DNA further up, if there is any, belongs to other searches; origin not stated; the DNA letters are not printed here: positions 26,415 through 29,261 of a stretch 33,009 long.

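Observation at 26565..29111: Apparently exported caspase-like protease fused to a ten-unit in-phase TPR array (lead candidate)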

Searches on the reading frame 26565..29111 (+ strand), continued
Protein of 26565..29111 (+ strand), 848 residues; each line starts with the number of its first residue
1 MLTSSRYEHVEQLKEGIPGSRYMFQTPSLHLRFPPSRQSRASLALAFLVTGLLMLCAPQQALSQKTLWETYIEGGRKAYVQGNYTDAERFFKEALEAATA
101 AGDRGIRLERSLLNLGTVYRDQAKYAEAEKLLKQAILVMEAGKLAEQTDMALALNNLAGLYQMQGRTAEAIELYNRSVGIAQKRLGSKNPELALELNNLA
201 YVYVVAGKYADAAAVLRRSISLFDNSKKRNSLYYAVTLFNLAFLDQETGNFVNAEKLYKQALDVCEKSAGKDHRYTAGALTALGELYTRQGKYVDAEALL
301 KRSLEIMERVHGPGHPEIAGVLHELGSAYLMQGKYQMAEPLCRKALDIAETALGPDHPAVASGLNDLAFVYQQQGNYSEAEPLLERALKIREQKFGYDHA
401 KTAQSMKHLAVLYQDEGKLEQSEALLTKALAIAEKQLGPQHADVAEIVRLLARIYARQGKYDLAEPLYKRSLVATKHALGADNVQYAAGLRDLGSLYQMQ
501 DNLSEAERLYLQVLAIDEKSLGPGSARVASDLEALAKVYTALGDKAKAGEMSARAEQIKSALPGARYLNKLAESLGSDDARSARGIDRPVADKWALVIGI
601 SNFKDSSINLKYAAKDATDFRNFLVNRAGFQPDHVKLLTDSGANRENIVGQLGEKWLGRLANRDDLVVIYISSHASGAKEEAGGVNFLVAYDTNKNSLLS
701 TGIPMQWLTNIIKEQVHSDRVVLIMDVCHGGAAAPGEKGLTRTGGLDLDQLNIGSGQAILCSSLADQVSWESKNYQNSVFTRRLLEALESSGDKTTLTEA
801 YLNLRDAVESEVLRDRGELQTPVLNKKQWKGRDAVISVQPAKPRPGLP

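Call 27: find_related_loci(query=A1, collection=genome_contigs, flank=8000)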
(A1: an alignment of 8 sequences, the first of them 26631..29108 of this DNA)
Query A1 (826 aa) in genome_contigs; peptide patterns used: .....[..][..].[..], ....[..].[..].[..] (x = any residue, [..] = any of these).
598 stretches matched a pattern (row limit reached: there are more); 519 encode a relative of the query (tblastn E <= 1e-3); the best 80 are kept; 80 distinct loci.
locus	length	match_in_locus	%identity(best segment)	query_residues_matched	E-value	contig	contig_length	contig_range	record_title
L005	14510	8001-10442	54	18-825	0e+0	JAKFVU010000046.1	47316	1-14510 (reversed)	MAG: Candidatus Obscuribacterales bacterium isolate D4_Bin_12 D4_0000353, whole genome shotgun sequence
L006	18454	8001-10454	53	14-825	0e+0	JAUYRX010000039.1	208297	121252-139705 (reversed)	MAG: Candidatus Melainabacteria bacterium isolate C5_metabat.bin.15 C5_k141_297738, whole genome shotgun sequence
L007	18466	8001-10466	53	13-825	0e+0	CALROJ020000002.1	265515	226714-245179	MAG: bacterium Ga0077546 isolate JJ-K9-75-3-m2-bin56 genome assembly, contig: JJ-K9-75-C4, whole genome shotgun sequence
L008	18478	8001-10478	53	8-825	0e+0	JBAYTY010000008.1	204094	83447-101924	MAG: Candidatus Obscuribacterales bacterium isolate SO_2016_LW3_2 scaffold00085_LW162_2016, whole genome shotgun sequenc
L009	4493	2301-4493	50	13-734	0e+0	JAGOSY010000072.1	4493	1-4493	Bacterium isolate Gw_Eff_bin_360 Gw_Eff_71016_length_4493_cov_12.211635, whole genome shotgun sequence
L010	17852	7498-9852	44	22-820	0e+0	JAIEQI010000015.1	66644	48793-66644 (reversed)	MAG: Candidatus Obscuribacterales bacterium isolate co.spades.DASTOOL.2.5kb_125 c_000000443767, whole genome shotgun seq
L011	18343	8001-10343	44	26-817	0e+0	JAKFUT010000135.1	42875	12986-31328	MAG: Candidatus Obscuribacterales bacterium isolate D1_Bin_4 D1_0000725, whole genome shotgun sequence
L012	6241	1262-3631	43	15-818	0e+0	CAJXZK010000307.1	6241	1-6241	TPA_asm: uncultured bacterium isolate SRR5620817_bin.58_MetaBAT_v2.12.1_MAG genome assembly, contig: NODE_11058_length_6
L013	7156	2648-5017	43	15-818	0e+0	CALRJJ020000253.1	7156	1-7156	MAG: Flavobacterium psychrophilum isolate JJ-JE56-12-1-mx-bin557 genome assembly, contig: JJ-RDS211-73-C899, whole genom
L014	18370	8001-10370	43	15-818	0e+0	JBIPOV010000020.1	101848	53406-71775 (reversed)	MAG: Candidatus Obscuribacteraceae bacterium isolate ME2014-09-24_3300034019_group5_bin156 Rohwer_bin1402_scaffold_64_c1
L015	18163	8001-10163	45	59-825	0e+0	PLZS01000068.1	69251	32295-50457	MAG: Candidatus Melainabacteria bacterium isolate palsa_1080 73.20120700_P3D.118_contig_35706, whole genome shotgun sequ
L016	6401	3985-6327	44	20-817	0e+0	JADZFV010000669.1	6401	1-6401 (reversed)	MAG: Candidatus Melainabacteria bacterium isolate SJ878 c_000001961676, whole genome shotgun sequence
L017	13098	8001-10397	42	47-824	0e+0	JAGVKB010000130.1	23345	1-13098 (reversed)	MAG: Candidatus Obscuribacterales bacterium isolate SW_5 c_000000030933, whole genome shotgun sequence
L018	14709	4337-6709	43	53-824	0e+0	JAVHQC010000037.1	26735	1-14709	MAG: Cyanobacteria bacterium auto_48_18 WB_2019_0_1um_7_length_354777_cov_10_2, whole genome shotgun sequence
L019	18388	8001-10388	42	47-822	0e+0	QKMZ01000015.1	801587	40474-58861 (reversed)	MAG: Candidatus Melainabacteria bacterium isolate BJP_IG3402_49_16 bjp_ig3402_sc_2385_11_26_36, whole genome shotgun seq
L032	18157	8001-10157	46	21-825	1e-165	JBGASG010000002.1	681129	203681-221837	MAG: Candidatus Obscuribacteraceae bacterium isolate MAG_AAO_H10.39 AAOH10-39_opera_contig_26, whole genome shotgun sequ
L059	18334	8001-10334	39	39-825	5e-143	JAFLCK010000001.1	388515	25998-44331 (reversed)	MAG: Candidatus Obscuribacter phosphatis isolate UWPOB_OBS1 gnl_X_NNKDJJKM_1, whole genome shotgun sequence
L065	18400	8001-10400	37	35-822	3e-136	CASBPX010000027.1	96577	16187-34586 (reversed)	MAG: uncultured cyanobacterium isolate PMM_0089 genome assembly, contig: PMM_0089_000000000027, whole genome shotgun seq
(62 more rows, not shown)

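Call 35: search_protein_families(library=pfam, proteins=[L007:4734-7874:-, L005:4779-7823:-], max_evalue=10)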
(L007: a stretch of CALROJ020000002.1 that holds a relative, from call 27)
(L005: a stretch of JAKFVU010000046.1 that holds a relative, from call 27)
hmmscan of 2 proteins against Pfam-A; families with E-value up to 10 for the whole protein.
L007:4734-7874:- (1046 aa): 1 family
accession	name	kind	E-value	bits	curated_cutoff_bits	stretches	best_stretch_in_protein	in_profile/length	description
PF23922.1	DUF7261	-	0.4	11.3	27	1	661-696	11-47/169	Family of unknown function (DUF7261)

L005:4779-7823:- (1014 aa): 0 families

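Call 36: search_protein_families(library=padloc, proteins=[window:26631-29108:+], max_evalue=0.01)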
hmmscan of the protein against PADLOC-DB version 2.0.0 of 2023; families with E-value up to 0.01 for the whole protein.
window:26631-29108:+ (826 aa): 5 families
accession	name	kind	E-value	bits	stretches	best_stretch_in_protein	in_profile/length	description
PDLC01169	TPR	-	2e-17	61.4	4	58-167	121-226/252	TPR repeats containing protein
PDLC02987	caspase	-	6.8e-09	33.4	1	571-715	3-130/453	-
PDLC04781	PDC-M71B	-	1.1e-07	29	1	152-252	365-460/515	-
PDLC04612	PDC-M38B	-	0.0037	14.8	1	180-250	170-238/279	-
PDLC01031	Csx1/Csm6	-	0.0061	14.1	0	43-196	134-244/357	CARF+HEPN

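Call 63: predict_structure(alignment_id=A3)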
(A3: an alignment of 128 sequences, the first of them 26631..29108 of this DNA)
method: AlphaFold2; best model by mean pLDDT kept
length: 826 residues; sequences in the alignment: 128
mean_pLDDT: 89.3   pTM: 0.81
mean pLDDT of the five models: 89.3, 89.0, 88.7, 88.0, 87.2
residues with pLDDT >= 90: 579; 70-90: 181; 50-70: 40; < 50: 26
segments of 3 or more residues with pLDDT < 50: 1-18, 708-715
pLDDT, mean of each block of 10 residues (from residue 1): 37 44 62 68 91 88 93 94 93 94 94 94 85 96 93 96 94 96 94 97 94 97 93 97 96 95 93 95 92 92 91 85 94 92 90 81 97 94 96 90 98 95 97 95 98 93 94 96 98 93 90 96 96 90 71 65 82 96 86 94 97 97 97 96 98 82 91 92 93 95 74 49 69 91 83 89 95 94 89 84 88 96 90
secondary structure, 60 per line:
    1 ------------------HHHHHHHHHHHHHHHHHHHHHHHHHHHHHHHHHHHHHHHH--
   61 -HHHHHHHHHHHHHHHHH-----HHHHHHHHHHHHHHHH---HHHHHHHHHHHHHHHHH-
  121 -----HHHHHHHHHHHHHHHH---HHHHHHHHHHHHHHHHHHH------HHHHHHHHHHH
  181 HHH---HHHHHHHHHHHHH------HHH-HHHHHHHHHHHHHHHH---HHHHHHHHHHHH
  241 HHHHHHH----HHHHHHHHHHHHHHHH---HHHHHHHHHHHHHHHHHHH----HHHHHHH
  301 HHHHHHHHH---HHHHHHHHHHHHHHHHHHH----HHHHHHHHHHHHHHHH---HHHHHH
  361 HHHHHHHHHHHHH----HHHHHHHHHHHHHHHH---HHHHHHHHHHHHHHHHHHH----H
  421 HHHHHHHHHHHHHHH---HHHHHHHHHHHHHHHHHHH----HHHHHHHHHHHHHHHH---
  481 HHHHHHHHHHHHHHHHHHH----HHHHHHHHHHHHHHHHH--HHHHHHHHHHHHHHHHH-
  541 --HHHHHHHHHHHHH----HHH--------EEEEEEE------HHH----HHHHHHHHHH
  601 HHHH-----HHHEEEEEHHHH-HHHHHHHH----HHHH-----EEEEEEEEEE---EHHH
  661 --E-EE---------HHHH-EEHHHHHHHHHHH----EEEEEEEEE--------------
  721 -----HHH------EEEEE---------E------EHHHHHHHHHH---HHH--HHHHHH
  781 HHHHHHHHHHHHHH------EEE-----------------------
elements in order (helices of 4 or more, strands of 3 or more residues): H19-58 H62-78 H84-99 H103-119 H126-141 H145-163 H170-183 H187-199 H210-225 H229-247 H252-267 H271-289 H294-309 H313-331 H336-351 H355-373 H378-393 H397-415 H420-435 H439-457 H462-477 H481-499 H504-520 H523-539 H543-555 E571-577 H591-604 E613-617 H618-621 H623-630 H635-638 E644-653 H676-679 H683-693 E698-706 E735-739 H757-766 H775-794 E801-803

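Call 66: fold_search(model_id=the predicted structure, library=pdb)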
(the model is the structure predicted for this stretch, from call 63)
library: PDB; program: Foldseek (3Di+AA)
matches with E <= 10: 1746; with E <= 0.001: 413
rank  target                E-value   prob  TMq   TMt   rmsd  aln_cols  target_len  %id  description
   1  8jal_B                5.3e-15  1.00  0.45  0.64  16.0       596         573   18  Structure of CRL2APPBP2 bound with RxxGP degron (dimer) (released 2023-10-18)
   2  8jaq_A                3.2e-14  1.00  0.47  0.66  14.9       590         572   18  Structure of CRL2APPBP2 bound with RxxGP degron (tetramer) (released 2023-10-18)
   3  8jal_A                2.2e-13  1.00  0.48  0.67  11.9       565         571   19  Structure of CRL2APPBP2 bound with RxxGP degron (dimer) (released 2023-10-18)
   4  8jaq_K                2.2e-13  1.00  0.45  0.63  15.6       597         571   19  Structure of CRL2APPBP2 bound with RxxGP degron (tetramer) (released 2023-10-18)
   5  8dtf_A                3.2e-13  1.00  0.23  0.23  22.9       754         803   16  Cryo-EM structure of the full length Arabidopsis SPY with complete TPRs (released 2023-03-08)
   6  7y4i_A                8.4e-13  1.00  0.22  0.22  19.3       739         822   16  Crystal structure of SPINDLY in complex with GDP (released 2022-12-07)
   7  7ai4_A                1.1e-12  1.00  0.23  0.64   6.2       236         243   40  Crystal structure of the KLC1-TPR domain truncated from its nonTPR region ([A1-B6]-Delta-nonTPR fragment) (released 2021-10-06)
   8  7y4i_B                1.5e-12  1.00  0.22  0.22  18.6       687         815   17  Crystal structure of SPINDLY in complex with GDP (released 2022-12-07)
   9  8dtg_A                1.7e-12  1.00  0.23  0.24  19.1       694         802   16  Cryo-EM structure of Arabidopsis SPY alternative conformation 1 (released 2023-03-08)
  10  6swu_E                2.8e-12  1.00  0.21  0.54  10.0       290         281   34  Crystal structure of the TPR domain of KLC1 in complex with an engineered high-affinity cargo peptide. (released 2020-09-30)
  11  6swu_D                3.6e-12  1.00  0.23  0.58   7.1       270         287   36  Crystal structure of the TPR domain of KLC1 in complex with an engineered high-affinity cargo peptide. (released 2020-09-30)
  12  3nf1                  4.3e-12  1.00  0.22  0.54   8.6       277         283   37  Crystal structure of the TPR domain of kinesin light chain 1 (released 2011-05-25)
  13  6swu_F                8.1e-12  1.00  0.24  0.61   6.4       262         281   37  Crystal structure of the TPR domain of KLC1 in complex with an engineered high-affinity cargo peptide. (released 2020-09-30)
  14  7ai4_B                8.1e-12  1.00  0.22  0.63   6.3       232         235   41  Crystal structure of the KLC1-TPR domain truncated from its nonTPR region ([A1-B6]-Delta-nonTPR fragment) (released 2021-10-06)
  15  6swu_C                8.1e-12  1.00  0.23  0.58   7.2       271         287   36  Crystal structure of the TPR domain of KLC1 in complex with an engineered high-affinity cargo peptide. (released 2020-09-30)
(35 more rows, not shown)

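Call 69: search_solved_structures(query=A3, max_evalue=0.01, show_alignments=3)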
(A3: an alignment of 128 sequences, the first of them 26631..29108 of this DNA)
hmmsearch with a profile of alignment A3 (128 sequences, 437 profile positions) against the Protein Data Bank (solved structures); distinct sequences matched with E-value up to 0.01: 16.
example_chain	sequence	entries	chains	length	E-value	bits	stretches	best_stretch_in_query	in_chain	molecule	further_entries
4f6o_A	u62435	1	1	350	3.4e-09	39.5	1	49-202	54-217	Metacaspase-1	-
7qp0_A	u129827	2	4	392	4.7e-08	35.7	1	50-202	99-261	Metacaspase-1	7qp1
4f6p_A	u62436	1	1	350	2.6e-07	33.2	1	50-135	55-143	Metacaspase-1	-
6w8s_A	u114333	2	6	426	9.2e-06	28.2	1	49-195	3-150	Metacaspase-4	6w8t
6w8r_A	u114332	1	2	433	0.00077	21.8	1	49-138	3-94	Metacaspase-4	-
2fqq_B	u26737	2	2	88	0.0018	20.6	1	215-264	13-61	Caspase-1 | Caspase 1, isoform gamma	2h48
23bb_C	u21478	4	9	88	0.002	20.5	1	216-281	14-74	Caspase-4 | Caspase-4 subunit p10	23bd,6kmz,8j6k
8spb_B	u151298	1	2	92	0.0021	20.4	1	215-281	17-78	Caspase-4 subunit p10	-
1ibc_B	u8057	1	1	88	0.0053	19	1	215-265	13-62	INTERLEUKIN-1BETA CONVERTING ENZYME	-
3d6f_B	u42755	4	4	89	0.006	18.9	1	215-264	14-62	Caspase-1 | Caspase-1 precursor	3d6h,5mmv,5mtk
1bmq_B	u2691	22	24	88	0.0063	18.8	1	215-264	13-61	PROTEIN (INTERLEUKIN-1 BETA CONVERTASE) | INTERLEUKIN-1 BETA CONVERTING ENZYME | Interleukin-1 beta convertase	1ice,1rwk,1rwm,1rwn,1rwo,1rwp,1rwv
3d6m_B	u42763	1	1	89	0.0063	18.8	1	215-264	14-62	Caspase-1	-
6vie_B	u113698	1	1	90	0.0063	18.8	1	215-264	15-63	Caspase-1 subunit p10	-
2h54_B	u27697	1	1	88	0.0065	18.8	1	215-263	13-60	Caspase-1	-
2hby_B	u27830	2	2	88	0.0066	18.7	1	215-263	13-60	Caspase-1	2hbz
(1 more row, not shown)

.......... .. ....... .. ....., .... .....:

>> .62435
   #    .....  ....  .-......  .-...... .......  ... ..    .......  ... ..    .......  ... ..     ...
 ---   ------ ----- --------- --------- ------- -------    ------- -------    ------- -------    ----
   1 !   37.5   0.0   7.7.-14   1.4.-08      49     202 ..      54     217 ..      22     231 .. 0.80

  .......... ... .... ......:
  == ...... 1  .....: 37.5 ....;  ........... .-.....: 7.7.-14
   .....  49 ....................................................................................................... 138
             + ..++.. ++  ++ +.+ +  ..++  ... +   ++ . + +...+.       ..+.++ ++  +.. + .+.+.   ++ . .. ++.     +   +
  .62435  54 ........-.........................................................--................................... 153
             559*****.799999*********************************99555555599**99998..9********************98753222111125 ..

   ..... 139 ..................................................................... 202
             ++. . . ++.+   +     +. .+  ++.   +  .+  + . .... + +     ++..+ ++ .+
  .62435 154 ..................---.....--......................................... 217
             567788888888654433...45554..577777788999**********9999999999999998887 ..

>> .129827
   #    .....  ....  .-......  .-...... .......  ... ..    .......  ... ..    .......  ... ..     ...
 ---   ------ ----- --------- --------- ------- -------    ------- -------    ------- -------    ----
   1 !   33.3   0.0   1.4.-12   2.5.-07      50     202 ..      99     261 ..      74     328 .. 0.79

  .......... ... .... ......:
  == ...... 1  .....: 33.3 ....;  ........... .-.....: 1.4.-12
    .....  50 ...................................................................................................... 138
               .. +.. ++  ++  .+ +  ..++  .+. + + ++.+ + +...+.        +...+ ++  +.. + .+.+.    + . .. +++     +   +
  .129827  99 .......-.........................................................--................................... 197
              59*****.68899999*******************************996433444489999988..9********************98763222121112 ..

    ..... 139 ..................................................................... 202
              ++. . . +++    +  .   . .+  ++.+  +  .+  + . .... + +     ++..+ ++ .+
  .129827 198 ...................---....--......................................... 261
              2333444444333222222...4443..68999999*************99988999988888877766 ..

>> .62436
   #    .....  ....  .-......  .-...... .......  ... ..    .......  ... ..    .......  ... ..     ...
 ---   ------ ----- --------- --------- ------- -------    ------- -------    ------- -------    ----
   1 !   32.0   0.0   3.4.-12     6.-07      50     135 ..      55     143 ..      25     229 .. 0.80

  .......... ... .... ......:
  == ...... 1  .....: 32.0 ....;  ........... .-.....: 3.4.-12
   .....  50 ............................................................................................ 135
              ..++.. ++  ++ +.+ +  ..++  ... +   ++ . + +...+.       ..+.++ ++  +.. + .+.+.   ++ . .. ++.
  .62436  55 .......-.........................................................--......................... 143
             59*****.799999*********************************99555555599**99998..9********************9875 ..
